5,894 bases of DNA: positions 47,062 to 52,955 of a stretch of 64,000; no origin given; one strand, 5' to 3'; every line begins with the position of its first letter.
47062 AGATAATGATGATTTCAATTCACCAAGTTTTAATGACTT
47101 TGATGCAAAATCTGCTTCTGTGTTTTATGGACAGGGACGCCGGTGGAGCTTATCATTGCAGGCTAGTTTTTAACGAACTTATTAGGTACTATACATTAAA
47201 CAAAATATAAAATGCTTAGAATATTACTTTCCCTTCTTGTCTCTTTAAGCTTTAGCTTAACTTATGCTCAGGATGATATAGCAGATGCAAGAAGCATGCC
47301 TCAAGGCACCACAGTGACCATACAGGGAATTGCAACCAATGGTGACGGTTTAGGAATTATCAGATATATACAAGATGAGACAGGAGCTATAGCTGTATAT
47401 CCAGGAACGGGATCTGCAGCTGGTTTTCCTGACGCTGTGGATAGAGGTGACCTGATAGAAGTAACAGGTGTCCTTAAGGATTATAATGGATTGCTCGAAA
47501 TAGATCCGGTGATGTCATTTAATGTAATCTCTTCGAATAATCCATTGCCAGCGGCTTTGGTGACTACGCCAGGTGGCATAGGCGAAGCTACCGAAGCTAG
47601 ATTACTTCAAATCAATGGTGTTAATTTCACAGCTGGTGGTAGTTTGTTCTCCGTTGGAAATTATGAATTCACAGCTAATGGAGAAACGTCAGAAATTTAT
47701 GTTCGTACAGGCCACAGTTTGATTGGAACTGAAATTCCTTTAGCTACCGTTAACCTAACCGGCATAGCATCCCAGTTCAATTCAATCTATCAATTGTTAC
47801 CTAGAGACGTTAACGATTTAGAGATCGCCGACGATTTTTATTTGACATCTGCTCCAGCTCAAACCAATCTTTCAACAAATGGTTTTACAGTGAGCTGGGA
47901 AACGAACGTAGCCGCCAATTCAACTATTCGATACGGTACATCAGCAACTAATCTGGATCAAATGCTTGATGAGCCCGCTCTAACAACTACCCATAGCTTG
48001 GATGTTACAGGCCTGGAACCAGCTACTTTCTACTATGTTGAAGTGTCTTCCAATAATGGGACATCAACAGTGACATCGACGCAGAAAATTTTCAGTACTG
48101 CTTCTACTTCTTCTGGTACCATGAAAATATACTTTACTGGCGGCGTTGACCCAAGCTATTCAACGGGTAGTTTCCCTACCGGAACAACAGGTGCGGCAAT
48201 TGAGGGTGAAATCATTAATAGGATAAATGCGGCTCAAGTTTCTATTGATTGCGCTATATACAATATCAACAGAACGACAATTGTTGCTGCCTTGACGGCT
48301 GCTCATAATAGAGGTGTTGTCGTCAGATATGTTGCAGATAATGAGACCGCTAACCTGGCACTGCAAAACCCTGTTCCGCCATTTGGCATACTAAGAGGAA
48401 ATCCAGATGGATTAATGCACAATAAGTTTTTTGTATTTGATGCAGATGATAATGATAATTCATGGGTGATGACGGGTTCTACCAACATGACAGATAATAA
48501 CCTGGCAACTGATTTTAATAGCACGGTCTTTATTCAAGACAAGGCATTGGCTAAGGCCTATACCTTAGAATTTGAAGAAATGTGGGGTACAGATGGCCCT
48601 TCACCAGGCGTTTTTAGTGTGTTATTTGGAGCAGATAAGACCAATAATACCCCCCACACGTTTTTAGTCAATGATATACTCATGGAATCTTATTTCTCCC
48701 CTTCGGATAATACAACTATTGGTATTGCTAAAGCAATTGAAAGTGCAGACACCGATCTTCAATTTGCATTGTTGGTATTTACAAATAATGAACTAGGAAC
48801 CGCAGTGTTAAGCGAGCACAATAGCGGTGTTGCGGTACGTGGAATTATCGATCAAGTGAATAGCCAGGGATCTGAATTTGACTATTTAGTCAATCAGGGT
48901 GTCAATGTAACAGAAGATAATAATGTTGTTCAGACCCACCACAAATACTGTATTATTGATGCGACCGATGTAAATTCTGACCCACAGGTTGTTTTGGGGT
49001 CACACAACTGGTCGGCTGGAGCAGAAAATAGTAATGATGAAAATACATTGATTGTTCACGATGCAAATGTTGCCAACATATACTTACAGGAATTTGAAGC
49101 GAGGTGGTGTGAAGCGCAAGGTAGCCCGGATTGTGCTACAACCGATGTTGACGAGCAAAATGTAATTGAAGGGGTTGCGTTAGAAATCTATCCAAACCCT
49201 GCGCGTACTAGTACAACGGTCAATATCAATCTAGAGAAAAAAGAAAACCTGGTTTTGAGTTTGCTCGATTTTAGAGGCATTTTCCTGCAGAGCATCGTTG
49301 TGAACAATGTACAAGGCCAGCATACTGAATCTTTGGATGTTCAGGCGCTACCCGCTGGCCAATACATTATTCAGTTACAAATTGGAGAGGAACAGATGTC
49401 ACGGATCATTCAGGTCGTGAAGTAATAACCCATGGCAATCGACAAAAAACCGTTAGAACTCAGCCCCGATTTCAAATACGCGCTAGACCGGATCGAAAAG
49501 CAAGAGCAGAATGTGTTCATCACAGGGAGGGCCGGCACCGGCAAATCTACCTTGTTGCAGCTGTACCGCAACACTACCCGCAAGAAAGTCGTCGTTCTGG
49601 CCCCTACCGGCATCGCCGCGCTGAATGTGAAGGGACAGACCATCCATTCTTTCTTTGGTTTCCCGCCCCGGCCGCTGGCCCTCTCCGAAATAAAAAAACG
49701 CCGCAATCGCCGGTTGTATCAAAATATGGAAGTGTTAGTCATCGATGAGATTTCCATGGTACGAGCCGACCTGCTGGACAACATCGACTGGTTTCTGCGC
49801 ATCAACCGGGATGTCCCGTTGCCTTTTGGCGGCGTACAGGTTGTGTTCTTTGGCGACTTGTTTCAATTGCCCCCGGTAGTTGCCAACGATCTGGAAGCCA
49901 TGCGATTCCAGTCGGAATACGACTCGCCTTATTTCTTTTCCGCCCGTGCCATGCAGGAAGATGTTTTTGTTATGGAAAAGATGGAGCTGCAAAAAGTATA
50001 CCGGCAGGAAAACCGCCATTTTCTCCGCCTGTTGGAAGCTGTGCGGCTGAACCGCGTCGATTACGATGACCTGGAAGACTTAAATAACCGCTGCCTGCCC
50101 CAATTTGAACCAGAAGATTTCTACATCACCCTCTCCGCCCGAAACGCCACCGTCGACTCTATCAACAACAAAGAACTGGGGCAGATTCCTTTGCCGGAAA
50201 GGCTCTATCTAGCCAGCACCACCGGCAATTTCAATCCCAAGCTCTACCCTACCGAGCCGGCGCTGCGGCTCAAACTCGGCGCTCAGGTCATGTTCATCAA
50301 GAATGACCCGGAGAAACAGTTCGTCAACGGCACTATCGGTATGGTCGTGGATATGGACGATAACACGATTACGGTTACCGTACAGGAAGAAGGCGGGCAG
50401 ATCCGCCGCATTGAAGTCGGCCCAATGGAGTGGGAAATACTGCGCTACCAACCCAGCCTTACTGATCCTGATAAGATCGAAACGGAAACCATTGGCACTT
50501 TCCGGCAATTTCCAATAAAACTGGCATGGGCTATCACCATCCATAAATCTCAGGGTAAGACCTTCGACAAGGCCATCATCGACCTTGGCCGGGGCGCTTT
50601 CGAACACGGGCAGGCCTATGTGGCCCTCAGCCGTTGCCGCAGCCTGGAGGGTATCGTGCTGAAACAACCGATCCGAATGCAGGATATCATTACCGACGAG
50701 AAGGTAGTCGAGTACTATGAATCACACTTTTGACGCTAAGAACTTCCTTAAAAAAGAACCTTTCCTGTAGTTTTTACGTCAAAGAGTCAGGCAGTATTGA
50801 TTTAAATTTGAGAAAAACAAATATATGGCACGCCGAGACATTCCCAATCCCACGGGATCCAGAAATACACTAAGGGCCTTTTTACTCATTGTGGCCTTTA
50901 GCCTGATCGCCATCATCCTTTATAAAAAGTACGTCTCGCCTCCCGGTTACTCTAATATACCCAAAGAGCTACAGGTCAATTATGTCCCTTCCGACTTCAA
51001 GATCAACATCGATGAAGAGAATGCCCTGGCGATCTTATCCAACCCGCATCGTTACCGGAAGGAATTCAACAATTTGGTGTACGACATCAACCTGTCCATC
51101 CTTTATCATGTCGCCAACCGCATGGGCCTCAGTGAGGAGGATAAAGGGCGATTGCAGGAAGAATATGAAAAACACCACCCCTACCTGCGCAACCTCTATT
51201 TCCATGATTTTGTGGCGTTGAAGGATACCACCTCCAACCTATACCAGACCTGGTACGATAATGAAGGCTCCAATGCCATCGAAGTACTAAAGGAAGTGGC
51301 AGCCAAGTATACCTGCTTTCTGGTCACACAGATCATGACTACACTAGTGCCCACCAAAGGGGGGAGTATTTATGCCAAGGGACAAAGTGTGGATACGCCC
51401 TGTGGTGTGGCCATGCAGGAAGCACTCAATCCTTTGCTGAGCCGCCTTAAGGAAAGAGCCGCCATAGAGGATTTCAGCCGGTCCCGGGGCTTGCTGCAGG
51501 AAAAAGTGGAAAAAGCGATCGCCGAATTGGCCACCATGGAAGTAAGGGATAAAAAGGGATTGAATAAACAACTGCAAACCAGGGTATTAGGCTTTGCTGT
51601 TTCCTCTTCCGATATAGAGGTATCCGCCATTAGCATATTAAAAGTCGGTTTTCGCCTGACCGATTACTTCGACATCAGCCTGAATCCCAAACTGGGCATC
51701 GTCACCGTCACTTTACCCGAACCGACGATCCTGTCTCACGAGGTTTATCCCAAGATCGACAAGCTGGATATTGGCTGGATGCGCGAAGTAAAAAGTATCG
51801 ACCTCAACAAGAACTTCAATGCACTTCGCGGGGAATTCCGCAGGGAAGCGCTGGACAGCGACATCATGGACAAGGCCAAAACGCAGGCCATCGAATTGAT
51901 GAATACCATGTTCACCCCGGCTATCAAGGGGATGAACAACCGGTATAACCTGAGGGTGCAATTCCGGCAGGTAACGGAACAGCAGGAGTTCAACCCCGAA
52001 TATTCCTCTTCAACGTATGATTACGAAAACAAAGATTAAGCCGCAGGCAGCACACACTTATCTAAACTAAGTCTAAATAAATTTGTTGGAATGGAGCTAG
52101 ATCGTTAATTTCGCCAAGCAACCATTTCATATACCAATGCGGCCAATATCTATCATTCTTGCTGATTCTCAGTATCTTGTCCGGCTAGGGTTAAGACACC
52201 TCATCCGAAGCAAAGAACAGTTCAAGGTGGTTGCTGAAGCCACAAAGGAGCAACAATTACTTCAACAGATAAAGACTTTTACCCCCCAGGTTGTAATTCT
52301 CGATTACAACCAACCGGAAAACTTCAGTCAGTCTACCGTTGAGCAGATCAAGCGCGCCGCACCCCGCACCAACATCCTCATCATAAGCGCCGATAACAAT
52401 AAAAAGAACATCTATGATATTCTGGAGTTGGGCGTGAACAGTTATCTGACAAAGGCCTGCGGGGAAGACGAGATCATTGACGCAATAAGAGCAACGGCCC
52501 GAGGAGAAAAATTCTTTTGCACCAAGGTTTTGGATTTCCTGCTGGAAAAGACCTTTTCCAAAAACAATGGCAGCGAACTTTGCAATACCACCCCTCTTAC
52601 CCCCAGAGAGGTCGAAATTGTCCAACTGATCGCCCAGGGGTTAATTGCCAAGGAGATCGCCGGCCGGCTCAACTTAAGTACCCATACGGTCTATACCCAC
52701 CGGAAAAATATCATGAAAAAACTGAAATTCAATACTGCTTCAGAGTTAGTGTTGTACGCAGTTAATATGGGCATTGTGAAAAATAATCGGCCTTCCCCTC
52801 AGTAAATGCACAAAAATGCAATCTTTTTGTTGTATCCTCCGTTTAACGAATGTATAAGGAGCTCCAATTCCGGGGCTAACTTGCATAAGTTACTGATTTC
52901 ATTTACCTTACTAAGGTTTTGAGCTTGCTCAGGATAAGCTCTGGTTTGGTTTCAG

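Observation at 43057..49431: AT-rich three-gene block: secreted LTD protein + SusD-less TonB-dependent receptor + secreted double-HKD PLD/nuclease. Candidate extracellular DNA/phosphodiester scavenging system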

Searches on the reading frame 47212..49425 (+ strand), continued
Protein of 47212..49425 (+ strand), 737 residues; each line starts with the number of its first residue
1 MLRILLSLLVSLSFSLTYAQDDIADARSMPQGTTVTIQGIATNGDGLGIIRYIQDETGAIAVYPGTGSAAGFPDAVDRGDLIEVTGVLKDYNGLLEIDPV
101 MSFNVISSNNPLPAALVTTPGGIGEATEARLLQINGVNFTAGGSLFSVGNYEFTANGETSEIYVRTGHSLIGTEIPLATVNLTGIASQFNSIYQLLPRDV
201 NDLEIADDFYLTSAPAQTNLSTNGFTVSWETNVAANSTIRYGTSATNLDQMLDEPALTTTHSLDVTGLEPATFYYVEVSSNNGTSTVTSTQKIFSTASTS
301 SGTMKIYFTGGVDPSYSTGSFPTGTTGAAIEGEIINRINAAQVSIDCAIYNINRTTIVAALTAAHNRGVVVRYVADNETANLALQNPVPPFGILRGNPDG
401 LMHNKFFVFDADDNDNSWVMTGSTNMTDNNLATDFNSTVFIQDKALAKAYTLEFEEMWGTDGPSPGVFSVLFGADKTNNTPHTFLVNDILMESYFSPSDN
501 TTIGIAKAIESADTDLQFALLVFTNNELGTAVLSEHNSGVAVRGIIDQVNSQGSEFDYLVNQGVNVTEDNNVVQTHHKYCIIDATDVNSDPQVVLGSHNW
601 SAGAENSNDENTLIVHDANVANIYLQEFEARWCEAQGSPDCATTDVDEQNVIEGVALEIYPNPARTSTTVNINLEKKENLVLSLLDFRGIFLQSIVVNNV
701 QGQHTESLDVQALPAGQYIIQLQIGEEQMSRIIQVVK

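Call 72: find_homologous_proteins(query=L045:3860-6517:+, max_evalue=1e-10)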
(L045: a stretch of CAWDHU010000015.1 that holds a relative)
Query L045:3860-6517:+ (885 aa): 7730 proteins with E <= 1e-10 among 8000 candidates; the best 120 are listed.
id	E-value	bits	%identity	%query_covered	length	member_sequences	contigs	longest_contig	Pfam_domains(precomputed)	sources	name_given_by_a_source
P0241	0.0e+0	1890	92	100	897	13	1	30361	PF13715.13,PF07715.21,PF13620.13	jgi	-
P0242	0.0e+0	1726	84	100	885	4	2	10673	PF13715.13,PF07715.21,PF13620.13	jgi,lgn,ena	-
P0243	0.0e+0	1705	82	100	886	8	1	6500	PF13715.13,PF07715.21,PF13620.13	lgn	-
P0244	0.0e+0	1688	82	100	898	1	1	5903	PF13715.13,PF07715.21,PF13620.13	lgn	-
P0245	0.0e+0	1680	81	100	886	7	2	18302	PF13715.13,PF07715.21,PF13620.13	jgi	jgi:hypothetical protein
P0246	0.0e+0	1615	78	100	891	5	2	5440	PF13715.13,PF07715.21,PF13620.13,PF23591.2,PF00593.31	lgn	-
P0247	0.0e+0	1611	79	100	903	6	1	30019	PF13715.13,PF07715.21,PF13620.13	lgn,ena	-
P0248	0.0e+0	1589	77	100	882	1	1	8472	PF13715.13,PF07715.21,PF13620.13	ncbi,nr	ncbi:MAG TPA: TonB-dependent receptor [Bacteroidales bacterium]|nr:TonB-dependent receptor [Bacteroi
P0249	0.0e+0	1583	77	100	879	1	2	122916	PF13715.13,PF07715.21,PF13620.13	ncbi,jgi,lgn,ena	-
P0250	0.0e+0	1580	76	100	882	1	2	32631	PF13715.13,PF07715.21,PF13620.13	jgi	jgi:outer membrane cobalamin receptor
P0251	0.0e+0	1571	76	100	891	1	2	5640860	PF13715.13,PF07715.21,PF13620.13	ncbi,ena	-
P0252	0.0e+0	1569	76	100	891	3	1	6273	PF13715.13,PF07715.21,PF13620.13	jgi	-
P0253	0.0e+0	1569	75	100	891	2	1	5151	PF13715.13,PF07715.21,PF13620.13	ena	-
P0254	0.0e+0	1561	76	100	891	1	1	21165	PF13715.13,PF07715.21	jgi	-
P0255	0.0e+0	1561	75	100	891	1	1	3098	PF13715.13,PF07715.21,PF13620.13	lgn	-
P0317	0.0e+0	1415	71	98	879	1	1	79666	PF13715.13,PF07715.21,PF13620.13,PF00593.31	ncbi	ncbi:MAG TPA: TonB-dependent receptor [Lutibacter sp.]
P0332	0.0e+0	1396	69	100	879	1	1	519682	PF13715.13,PF07715.21,PF13620.13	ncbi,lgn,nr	ncbi:MAG: TonB-dependent receptor [Paludibacter sp.]|nr:TonB-dependent receptor [Paludibacter sp.]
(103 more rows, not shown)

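Call 73: find_encoding_contigs(protein=P0317, flank=8000, max_places=1)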
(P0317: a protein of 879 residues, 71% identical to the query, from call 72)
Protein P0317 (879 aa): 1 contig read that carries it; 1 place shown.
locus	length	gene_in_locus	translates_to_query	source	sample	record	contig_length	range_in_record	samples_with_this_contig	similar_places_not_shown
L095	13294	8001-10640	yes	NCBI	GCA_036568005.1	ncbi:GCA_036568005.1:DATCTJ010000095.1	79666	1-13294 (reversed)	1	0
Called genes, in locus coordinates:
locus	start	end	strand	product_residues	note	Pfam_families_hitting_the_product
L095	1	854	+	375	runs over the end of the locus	PF01883:FeS_assembly_P, PF00142:Fer4_NifH (faint), PF01656:CbiA, PF09140:MipZ, PF10609:ParA, PF13614:AAA_31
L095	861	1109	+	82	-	PF01106:NifU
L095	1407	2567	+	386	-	PF20510:HgmA_N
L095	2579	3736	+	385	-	PF13669:Glyoxalase_4 (faint), PF00903:Glyoxalase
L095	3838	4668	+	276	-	PF11306:DUF3108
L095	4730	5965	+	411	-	PF19425:Csd3_N2, PF01551:Peptidase_M23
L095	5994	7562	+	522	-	PF00342:PGI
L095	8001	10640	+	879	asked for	PF13620:CarboxypepD_reg, PF13715:CarbopepD_reg_2, PF07715:Plug, PF00593:TonB_dep_Rec_b-barrel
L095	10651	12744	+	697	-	-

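Call 74: find_encoding_contigs(protein=P0332, flank=8000, max_places=1)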
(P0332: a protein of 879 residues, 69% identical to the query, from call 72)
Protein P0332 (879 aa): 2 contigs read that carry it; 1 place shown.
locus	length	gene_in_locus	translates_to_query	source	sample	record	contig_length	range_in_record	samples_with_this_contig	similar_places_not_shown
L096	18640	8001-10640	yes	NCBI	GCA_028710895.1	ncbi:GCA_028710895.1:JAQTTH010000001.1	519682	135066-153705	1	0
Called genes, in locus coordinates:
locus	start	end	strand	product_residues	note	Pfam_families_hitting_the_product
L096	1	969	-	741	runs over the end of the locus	PF00912:Transgly, PF28500:PBP_middle, PF00905:Transpeptidase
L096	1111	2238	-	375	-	PF04055:Radical_SAM, PF06969:HemN_C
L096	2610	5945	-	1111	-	PF17757:UvrB_inter, PF02559:CarD_TRCF_RID, PF00270:DEAD, PF04851:ResIII, PF00271:Helicase_C, PF03461:TRCF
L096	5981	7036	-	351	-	PF07885:Ion_trans_2, PF06241:Castor_Poll_mid (faint), PF02254:TrkA_N, PF22614:Slo-like_RCK (faint), PF02080:TrkA_C (weak)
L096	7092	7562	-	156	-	PF00383:dCMP_cyt_deam_1, PF14437:MafB19-deam, PF14439:Bd3614-deam (weak)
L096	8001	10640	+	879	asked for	PF13620:CarboxypepD_reg, PF13715:CarbopepD_reg_2, PF07715:Plug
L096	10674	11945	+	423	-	-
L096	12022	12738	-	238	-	-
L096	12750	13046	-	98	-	-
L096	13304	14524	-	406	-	PF07719:TPR_2 (faint), PF13181:TPR_8 (faint), PF13428:TPR_14 (faint), PF14559:TPR_19 (faint), PF00515:TPR_1 (faint), PF13414:TPR_11 (faint), PF12569:NatA_aux_su (weak), PF13432:TPR_16 (weak)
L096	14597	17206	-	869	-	PF00521:DNA_topoisoIV, PF03989:DNA_gyraseA_C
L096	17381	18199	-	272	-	PF00288:GHMP_kinases_N, PF08544:GHMP_kinases_C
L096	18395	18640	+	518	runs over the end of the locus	PF00772:DnaB, PF20307:divDNAB (faint), PF03796:DnaB_C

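Call 84: search_protein_families(library=pfam, proteins=[L045:6530-8518:+, L095:10651-12744:+], max_evalue=5)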
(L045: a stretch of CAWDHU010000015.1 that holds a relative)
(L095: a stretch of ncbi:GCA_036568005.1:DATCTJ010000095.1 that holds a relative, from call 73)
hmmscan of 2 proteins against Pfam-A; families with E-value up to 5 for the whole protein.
L045:6530-8518:+ (662 aa): 2 families
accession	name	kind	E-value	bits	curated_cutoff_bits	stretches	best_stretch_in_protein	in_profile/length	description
PF16409.10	DUF5017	-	2.8e-12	47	28.8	1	277-357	71-154/187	Domain of unknown function (DUF5017)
PF20773.4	InhA-like_MAM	-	0.00064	19.7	26.9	1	259-357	54-152/191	Immune inhibitor A-like, MAM domain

L095:10651-12744:+ (697 aa): 0 families

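Call 85: search_dna_similar(query=window:47212-49425:+, collection=plasmids, mode=protein, max_rows=10)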
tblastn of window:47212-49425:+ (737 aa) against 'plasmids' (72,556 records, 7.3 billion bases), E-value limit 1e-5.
Records with a match: 1559; places in all: 1577; records where one place covers at least 80% of the query: 0.
Best place of each record, by identity: <60% 1559.
By first word of the organism name: Klebsiella 666; Escherichia 169; Enterobacter 162; Citrobacter 121; Serratia 94; Salmonella 74; Raoultella 43; Yersinia 31; Providencia 28; Xylella 19; and 45 more.
By predicted mobility (MOB-suite, as given by PLSDB): conjugative 1129; mobilizable 292; non-mobilizable 138.
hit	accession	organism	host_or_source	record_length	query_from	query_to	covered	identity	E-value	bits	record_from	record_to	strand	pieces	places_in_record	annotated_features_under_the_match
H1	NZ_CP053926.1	Serratia marcescens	Homo sapiens,platelet concentrate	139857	304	636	45%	31.6%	2e-12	137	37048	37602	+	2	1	phospholipase D family protein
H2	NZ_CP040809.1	Escherichia fergusonii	chicken,cell culture,feces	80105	292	634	42%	33.3%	2e-9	136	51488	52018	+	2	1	phospholipase D family protein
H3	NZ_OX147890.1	Enterobacter ludwigii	-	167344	314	639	41%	34.0%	3e-10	136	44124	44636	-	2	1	phospholipase D family protein | hypothetical protein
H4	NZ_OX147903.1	Enterobacter mori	-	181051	314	639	41%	34.0%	3e-10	136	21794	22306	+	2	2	phospholipase D family protein | hypothetical protein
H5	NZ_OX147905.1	Escherichia coli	-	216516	314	639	41%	34.0%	3e-10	136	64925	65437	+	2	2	phospholipase D family protein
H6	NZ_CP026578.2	Escherichia coli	Homo sapiens,Culture,Rectal swab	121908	292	634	42%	33.4%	1e-9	134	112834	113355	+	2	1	phospholipase D family protein | mobC: MobC family replication-relaxation protein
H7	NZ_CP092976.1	Escherichia coli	Homo sapiens,Culture,Rectal swab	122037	292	634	42%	33.4%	1e-9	134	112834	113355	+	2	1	phospholipase D family protein | mobC: MobC family replication-relaxation protein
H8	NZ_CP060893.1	Escherichia coli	Homo sapiens,sputum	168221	292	634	42%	33.4%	1e-9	134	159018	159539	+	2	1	phospholipase D family protein | mobC: MobC family replication-relaxation protein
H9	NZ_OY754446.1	Escherichia coli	broiler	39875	292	634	42%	33.4%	2e-9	133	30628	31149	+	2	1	phospholipase D family protein | mobC: MobC family replication-relaxation protein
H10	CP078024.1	Citrobacter freundii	whole organism,washroom sink in ...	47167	292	634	42%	33.4%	2e-9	133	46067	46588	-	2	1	phospholipase D family protein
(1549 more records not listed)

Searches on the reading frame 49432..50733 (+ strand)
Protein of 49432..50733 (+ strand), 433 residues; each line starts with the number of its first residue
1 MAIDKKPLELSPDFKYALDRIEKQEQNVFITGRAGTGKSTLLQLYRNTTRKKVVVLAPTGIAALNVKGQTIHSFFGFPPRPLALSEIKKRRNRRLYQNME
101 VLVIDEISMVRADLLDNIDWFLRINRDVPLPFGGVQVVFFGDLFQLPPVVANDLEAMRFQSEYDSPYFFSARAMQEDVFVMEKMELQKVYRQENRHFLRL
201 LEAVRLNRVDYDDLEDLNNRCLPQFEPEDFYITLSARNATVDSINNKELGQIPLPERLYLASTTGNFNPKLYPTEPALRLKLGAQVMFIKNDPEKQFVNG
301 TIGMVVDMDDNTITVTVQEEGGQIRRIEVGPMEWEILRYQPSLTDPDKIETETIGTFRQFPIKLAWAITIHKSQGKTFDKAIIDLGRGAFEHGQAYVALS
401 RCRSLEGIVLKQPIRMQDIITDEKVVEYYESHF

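Call 7: search_protein_families(library=pfam, proteins=[window:49432-50733:+], max_evalue=0.01)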
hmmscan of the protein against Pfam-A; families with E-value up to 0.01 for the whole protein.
window:49432-50733:+ (433 aa): 17 families
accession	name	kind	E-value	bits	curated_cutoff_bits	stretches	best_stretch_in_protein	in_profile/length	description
PF05970.20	PIF1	-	7.1e-31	108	25.9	1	20-210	12-218/223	PIF1-like helicase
PF13604.12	AAA_30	-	5.1e-14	52.9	27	1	17-153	9-135/191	AAA domain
PF13245.12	AAA_19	-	5.1e-12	46.6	25.1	1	23-149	9-132/134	AAA domain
PF02689.20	Herpes_Helicase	-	1.2e-08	33.9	27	1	356-418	721-785/808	Helicase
PF13401.12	AAA_22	-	2.1e-07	31.8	27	1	23-142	3-123/130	AAA domain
PF01443.25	Viral_helicase1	-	7.2e-07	29.7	21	0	341-404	156-222/228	Viral superfamily 1 RNA helicase core domain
PF18335.7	SH3_13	-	1.8e-06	28.1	41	1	280-318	26-64/65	ATP-dependent RecD-like DNA helicase SH3 domain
PF21530.3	Pif1_2B_dom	-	1.5e-05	25.1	23.9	1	277-307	15-46/47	DNA helicase Pif1, 2B domain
PF00270.35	DEAD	-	8.1e-05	22.8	26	0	16-66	6-61/167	DEAD/DEAH box helicase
PF13191.12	AAA_16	-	0.0001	23.2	32.6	1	17-56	15-56/167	AAA ATPase domain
PF03266.21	NTPase_1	-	0.00026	21.3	23.9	0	27-52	1-26/168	NTPase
PF13538.12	UvrD_C_2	-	0.00028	21.1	27.4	1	364-401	1-44/52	UvrD-like helicase C-terminal domain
PF07728.20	AAA_5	-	0.0003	21.3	22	1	27-116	1-84/139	AAA domain (dynein-related subfamily)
PF13173.12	AAA_14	-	0.0013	19.2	27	1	26-111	3-75/129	AAA domain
PF13479.12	AAA_24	-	0.0018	18.6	27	1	25-118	2-84/195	AAA domain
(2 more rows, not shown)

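Call 8: search_protein_families(library=ncbifam, proteins=[window:49432-50733:+], max_evalue=0.01)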
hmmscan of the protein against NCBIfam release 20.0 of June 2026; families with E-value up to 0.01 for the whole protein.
window:49432-50733:+ (433 aa): 10 families
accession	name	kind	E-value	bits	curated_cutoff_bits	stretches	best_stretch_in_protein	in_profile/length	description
TIGR01448.2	helicase_RecD2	equivalog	2.4e-23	82.2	500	3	24-150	330-451/713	SF1B family DNA helicase RecD2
TIGR02768.1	TraA_Ti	equivalog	7.5e-21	74.1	590.45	2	263-403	603-708/751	Ti-type conjugative transfer relaxase TraA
TIGR01447.1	recD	equivalog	2.4e-20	72.6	310.15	2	24-216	194-379/597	exodeoxyribonuclease V subunit alpha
NF010464.0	PRK13889.1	subfamily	1.6e-18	66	1015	2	4-117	341-452/992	conjugal transfer relaxase TraA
NF010402.0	PRK13826.1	subfamily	1.6e-12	46.1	1317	1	9-115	381-485/1102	Dtr system oriT relaxase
NF008127.0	PRK10875.1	equivalog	6e-10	38.3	671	0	277-328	482-533/619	exodeoxyribonuclease V subunit alpha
NF010248.0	PRK13695.1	equivalog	0.0016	18.2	156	0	25-48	3-26/180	NTPase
NF047389.1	ATPase_Sll1717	subfamily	0.0019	17.4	75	1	19-65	24-70/454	P-loop ATPase, Sll1717 family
NF000355.4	ribo_prot_ABC_F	equivalog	0.0046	15.9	380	1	23-55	337-371/499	ribosomal protection-like ABC-F family protein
NF000169.2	ABCF_Sal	exception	0.0097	14.6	725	0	23-49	339-365/542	Sal family ABC-F type ribosomal protection protein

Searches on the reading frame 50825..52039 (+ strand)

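Call 53: search_protein_families(library=pfam, proteins=[window:50825-52039:+], max_evalue=0.00001)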
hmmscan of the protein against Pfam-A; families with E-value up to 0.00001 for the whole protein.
window:50825-52039:+ (404 aa): 1 family
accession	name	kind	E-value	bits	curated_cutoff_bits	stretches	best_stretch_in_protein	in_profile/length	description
PF14014.11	DUF4230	-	7e-06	26.6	27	0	230-364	4-139/148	Protein of unknown function (DUF4230)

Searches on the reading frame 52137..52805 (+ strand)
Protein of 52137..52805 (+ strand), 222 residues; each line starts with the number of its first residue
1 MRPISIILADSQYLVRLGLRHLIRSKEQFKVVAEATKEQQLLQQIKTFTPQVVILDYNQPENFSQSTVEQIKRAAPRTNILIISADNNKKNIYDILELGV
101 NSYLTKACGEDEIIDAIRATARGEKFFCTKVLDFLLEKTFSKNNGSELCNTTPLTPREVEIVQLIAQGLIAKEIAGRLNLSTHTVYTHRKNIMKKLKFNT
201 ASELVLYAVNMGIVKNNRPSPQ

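Call 53: search_protein_families(library=pfam, proteins=[window:52137-52805:+], max_evalue=0.00001)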
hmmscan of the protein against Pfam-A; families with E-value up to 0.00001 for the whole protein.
window:52137-52805:+ (222 aa): 2 families
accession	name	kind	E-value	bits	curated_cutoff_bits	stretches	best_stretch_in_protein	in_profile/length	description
PF00196.25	GerE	-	5.9e-18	64.7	23.5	1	153-208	2-57/57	Bacterial regulatory proteins, luxR family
PF00072.30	Response_reg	-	8.1e-18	65.1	30.2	1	6-118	1-111/111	Response regulator receiver domain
